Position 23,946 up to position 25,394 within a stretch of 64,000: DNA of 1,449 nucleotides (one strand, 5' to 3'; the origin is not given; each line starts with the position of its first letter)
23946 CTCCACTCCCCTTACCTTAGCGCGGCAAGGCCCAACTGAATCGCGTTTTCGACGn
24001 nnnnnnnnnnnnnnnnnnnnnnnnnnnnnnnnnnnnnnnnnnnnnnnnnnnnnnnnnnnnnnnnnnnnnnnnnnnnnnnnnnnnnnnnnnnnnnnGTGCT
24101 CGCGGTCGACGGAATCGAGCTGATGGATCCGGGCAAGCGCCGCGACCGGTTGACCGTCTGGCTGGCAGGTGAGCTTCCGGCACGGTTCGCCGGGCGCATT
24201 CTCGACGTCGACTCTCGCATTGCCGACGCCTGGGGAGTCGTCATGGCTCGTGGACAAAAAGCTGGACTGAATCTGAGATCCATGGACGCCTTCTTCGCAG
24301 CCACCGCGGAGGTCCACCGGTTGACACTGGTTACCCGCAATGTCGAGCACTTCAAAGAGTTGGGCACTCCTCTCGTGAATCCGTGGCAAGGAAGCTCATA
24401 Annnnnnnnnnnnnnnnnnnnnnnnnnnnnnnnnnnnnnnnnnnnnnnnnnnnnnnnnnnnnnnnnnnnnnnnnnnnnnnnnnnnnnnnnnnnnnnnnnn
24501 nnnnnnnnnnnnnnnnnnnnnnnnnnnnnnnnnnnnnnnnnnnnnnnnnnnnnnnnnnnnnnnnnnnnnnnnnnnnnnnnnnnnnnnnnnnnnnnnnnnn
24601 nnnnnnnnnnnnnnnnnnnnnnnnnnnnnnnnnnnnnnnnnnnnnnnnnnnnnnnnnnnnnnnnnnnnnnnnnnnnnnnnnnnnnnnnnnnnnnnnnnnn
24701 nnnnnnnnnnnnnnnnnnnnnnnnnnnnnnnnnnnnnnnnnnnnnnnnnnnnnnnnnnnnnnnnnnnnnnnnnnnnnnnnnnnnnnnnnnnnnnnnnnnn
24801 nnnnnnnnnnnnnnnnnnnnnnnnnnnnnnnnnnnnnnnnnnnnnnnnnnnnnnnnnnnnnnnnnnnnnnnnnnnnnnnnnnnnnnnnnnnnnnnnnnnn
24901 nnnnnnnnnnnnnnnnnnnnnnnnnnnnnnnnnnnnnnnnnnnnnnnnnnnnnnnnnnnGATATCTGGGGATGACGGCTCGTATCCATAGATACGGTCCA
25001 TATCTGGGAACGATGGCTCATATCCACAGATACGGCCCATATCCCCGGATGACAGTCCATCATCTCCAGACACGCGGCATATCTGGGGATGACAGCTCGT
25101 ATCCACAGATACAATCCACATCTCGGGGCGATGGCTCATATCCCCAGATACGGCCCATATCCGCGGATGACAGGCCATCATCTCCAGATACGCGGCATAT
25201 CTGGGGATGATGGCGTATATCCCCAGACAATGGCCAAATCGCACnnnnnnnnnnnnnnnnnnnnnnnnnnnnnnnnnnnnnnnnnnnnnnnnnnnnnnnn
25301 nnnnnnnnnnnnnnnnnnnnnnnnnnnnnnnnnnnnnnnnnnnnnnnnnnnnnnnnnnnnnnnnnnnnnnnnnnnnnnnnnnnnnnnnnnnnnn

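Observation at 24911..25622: Seven-copy tandem array of 39-40-bp repeats bracketed by two copies of a short hairpin repeat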

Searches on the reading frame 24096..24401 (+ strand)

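Call 10: search_protein_families(library=pfam, proteins=[window:24096-24401:+], max_evalue=0.01)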
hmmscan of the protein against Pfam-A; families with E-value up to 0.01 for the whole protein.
window:24096-24401:+ (101 aa): 1 family
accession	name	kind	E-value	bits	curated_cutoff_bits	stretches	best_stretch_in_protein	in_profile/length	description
PF01850.27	PIN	-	1.6e-06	29.2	23.6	1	30-88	64-116/120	PIN domain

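Call 11: search_protein_families(library=ncbifam, proteins=[window:24096-24401:+], max_evalue=0.01)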
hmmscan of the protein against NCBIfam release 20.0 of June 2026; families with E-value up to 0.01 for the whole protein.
window:24096-24401:+ (101 aa): 1 family
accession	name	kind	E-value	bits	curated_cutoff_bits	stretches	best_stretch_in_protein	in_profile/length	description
NF047863.1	VapCLeptosp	equivalog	1.5e-06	28.5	140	1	34-97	66-129/130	type II toxin-antitoxin system tRNA(fMet)-specific endonuclease VapC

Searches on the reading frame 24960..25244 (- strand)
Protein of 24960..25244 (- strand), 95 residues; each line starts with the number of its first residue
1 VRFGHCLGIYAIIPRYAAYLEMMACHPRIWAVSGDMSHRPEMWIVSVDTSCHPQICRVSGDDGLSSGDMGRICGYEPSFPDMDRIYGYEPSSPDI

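Call 57: find_homologous_proteins(query=window:24960-25244:-, max_evalue=0.01)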
Query window:24960-25244:-: no candidate shares three 5-residue words with the query. No homologue found.
